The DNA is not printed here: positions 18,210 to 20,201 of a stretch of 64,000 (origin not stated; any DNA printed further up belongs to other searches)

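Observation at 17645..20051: Orphan Tle1-type phospholipase and lipoprotein partner with no type VI secretion genes nearby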

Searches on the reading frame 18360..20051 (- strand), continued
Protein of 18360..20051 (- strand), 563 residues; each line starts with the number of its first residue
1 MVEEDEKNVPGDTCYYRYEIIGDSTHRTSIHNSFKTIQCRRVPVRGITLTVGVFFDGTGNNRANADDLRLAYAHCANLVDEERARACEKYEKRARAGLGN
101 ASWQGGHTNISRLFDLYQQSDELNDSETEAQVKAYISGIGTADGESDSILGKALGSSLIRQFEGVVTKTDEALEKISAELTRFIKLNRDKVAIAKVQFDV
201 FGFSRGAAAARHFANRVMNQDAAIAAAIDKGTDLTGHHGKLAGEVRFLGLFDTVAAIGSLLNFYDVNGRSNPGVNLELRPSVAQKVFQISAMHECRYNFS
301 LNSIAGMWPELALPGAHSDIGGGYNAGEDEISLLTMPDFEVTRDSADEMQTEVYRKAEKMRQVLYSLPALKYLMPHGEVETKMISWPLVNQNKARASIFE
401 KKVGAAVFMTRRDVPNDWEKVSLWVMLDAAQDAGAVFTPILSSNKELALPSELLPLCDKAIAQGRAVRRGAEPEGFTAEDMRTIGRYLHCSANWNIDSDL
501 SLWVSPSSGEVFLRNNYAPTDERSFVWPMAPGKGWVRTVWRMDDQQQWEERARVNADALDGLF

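Call 46: find_encoding_contigs(protein=P0005, flank=8000, max_places=3)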
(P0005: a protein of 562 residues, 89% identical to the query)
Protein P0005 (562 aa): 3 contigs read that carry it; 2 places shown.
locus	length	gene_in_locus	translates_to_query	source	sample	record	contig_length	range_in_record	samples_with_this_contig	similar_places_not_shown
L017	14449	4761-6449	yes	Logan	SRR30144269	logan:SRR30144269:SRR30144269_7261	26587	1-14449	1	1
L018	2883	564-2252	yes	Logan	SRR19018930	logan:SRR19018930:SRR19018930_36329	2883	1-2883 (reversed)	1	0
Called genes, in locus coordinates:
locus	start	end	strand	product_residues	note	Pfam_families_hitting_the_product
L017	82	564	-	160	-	PF00255:GSHPx, PF00578:AhpC-TSA (faint)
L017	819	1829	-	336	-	PF00044:Gp_dh_N, PF02800:Gp_dh_C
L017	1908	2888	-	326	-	PF01965:DJ-1_PfpI, PF00165:HTH_AraC (weak), PF12833:HTH_18, PF00165:HTH_AraC (weak)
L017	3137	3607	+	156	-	PF00583:Acetyltransf_1, PF13673:Acetyltransf_10, PF13508:Acetyltransf_7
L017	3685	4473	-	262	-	PF01636:APH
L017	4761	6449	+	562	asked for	PF09994:T6SS_Tle1-like_cat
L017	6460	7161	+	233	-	PF11153:DUF2931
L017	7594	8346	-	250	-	PF00106:adh_short, PF08659:KR, PF13561:adh_short_C2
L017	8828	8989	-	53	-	-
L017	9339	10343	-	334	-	PF00579:tRNA-synt_1b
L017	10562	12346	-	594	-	PF00672:HAMP (weak), PF00990:GGDEF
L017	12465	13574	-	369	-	PF01594:AI-2E_transport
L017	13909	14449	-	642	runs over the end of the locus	PF00990:GGDEF, PF00563:EAL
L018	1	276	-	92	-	?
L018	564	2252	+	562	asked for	PF09994:T6SS_Tle1-like_cat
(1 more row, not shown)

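Call 79: find_related_loci(query=window:18363-20051:-, collection=genome_contigs, flank=10000)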
Query window:18363-20051:- (563 aa) in genome_contigs; peptide patterns used: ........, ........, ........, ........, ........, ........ (x = any residue, [..] = any of these).
44 stretches matched a pattern; 33 encode a relative of the query (tblastn E <= 1e-3); 31 distinct loci.
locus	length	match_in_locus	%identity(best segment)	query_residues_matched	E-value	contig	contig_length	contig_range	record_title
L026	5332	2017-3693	90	5-563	0e+0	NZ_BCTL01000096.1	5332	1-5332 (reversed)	Cedecea neteri NBRC 105707 = ATCC 33855 strain NBRC 105707, whole genome shotgun sequence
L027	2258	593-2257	88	5-559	0e+0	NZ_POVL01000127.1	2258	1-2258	Enterobacter sichuanensis strain WCHECL1597 127, whole genome shotgun sequence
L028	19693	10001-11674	87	6-563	0e+0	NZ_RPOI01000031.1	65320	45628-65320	Citrobacter youngae strain CCUG 30791 citrobacter_youngae_CCUG30791T_0000031, whole genome shotgun sequence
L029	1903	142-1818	86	5-563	0e+0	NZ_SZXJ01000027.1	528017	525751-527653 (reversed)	Citrobacter sp. wls619 contig15, whole genome shotgun sequence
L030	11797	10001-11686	87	2-563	0e+0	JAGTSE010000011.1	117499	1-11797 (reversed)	MAG: Proteobacteria bacterium isolate CTSoil_132 scaffold_28, whole genome shotgun sequence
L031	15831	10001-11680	86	4-563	0e+0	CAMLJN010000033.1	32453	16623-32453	MAG: uncultured Buttiauxella sp. isolate SRR12181029_bin.1_metawrap_v1.3.0_MAG genome assembly, contig: ERZ12593168_127,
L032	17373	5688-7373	85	2-563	0e+0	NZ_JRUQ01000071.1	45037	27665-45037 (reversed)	Erwinia typographi strain M043b Contig71, whole genome shotgun sequence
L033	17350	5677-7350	82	6-563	0e+0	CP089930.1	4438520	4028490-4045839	Escherichia coli strain E69 chromosome, complete genome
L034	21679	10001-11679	87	4-563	0e+0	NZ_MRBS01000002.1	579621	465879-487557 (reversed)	Pantoea sp. 1.19 scaffold2.1, whole genome shotgun sequence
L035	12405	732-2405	88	6-563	0e+0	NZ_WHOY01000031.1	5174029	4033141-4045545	Pantoea sp. BAV 3049 NODE_125_length_5173969_cov_38.362724, whole genome shotgun sequence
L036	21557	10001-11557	55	40-547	1e-179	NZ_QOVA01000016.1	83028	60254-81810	Edaphovirga cremea strain DSM 105170 Scaffold16, whole genome shotgun sequence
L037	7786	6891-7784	87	6-303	7e-171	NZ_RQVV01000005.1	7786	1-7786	Erwinia endophytica strain A41C3 Seq5, whole genome shotgun sequence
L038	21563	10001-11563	47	13-542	5e-143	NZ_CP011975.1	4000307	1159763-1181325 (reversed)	Yersinia aleksiciae strain 159 chromosome, complete genome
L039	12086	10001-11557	47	15-542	3e-142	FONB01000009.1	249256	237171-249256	Kosakonia sp. S29 genome assembly, contig: Ga0075254_109, whole genome shotgun sequence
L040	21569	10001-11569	47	11-542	5e-141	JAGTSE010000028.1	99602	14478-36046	MAG: Proteobacteria bacterium isolate CTSoil_132 scaffold_75, whole genome shotgun sequence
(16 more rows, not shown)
